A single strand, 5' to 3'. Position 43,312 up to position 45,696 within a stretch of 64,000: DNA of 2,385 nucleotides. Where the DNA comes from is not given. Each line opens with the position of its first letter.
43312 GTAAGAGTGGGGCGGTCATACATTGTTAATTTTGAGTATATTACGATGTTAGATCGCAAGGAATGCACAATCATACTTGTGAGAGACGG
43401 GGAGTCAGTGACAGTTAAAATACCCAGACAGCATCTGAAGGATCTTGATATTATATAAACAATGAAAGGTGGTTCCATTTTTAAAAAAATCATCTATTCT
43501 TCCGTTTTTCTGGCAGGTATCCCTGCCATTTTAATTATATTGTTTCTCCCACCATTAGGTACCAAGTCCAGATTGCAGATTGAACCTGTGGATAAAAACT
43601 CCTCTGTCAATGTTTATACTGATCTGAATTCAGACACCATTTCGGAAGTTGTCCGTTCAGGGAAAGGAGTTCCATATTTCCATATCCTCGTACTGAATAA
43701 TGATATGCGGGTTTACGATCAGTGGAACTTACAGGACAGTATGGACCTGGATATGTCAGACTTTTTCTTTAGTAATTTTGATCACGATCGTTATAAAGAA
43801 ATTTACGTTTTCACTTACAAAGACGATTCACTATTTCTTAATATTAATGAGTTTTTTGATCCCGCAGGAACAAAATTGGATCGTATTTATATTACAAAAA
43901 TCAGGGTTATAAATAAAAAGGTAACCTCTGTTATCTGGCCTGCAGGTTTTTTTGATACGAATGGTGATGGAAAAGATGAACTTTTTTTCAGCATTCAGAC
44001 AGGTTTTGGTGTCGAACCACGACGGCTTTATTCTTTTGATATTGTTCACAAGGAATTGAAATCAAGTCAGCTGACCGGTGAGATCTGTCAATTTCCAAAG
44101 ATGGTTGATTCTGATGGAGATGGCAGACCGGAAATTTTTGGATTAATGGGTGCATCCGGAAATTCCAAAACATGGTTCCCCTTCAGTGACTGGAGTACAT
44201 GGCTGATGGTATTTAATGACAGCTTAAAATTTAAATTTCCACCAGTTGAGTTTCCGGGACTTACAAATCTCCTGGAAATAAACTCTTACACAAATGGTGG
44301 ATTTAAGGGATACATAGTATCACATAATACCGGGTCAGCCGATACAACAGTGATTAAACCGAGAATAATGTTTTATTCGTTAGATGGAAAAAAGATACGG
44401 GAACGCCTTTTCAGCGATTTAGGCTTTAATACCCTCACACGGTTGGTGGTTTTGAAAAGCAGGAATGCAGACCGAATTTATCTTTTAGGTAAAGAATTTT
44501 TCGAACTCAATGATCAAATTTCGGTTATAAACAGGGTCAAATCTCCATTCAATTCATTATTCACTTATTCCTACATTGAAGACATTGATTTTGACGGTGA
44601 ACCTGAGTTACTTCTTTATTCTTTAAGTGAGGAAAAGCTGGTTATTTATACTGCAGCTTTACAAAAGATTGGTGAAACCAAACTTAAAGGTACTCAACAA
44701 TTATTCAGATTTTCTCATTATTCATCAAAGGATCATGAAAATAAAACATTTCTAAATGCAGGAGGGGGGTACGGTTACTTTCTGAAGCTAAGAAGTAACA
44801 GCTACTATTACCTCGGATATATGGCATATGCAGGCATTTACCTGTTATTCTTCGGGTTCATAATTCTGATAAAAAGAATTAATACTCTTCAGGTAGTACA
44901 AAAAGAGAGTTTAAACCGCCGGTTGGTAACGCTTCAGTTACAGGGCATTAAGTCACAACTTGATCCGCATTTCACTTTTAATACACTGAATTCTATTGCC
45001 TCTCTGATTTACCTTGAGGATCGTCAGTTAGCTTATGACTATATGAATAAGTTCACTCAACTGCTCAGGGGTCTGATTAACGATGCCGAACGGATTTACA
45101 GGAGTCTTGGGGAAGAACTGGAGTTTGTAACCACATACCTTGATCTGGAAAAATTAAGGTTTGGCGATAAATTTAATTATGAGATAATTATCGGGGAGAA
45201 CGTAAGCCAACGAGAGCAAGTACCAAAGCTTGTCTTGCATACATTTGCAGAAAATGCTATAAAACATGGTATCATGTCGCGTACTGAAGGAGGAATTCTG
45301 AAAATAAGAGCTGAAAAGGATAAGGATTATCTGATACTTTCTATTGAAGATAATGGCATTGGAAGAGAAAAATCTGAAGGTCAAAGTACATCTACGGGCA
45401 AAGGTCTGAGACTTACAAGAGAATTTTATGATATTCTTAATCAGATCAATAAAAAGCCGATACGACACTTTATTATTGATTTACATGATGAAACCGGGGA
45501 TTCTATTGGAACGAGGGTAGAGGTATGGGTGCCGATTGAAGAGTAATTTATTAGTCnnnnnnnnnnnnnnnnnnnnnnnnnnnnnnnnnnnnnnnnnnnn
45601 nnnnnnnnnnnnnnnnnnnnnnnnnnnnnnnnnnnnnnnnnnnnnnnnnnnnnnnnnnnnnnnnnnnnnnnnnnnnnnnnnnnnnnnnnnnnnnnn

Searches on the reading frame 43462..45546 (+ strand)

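Call 42: search_protein_families(library=pfam, proteins=[window:43462-45546:+], max_evalue=0.00001)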
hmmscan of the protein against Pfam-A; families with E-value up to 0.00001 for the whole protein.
window:43462-45546:+ (694 aa): 2 families
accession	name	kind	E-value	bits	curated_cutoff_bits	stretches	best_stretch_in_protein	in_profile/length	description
PF06580.19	His_kinase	-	5.2e-21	75.1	25.2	1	492-571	2-81/81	Histidine kinase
PF02518.31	HATPase_c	-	5.7e-06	27.2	26.4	0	590-693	8-110/111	Histidine kinase-, DNA gyrase B-, and HSP90-like ATPase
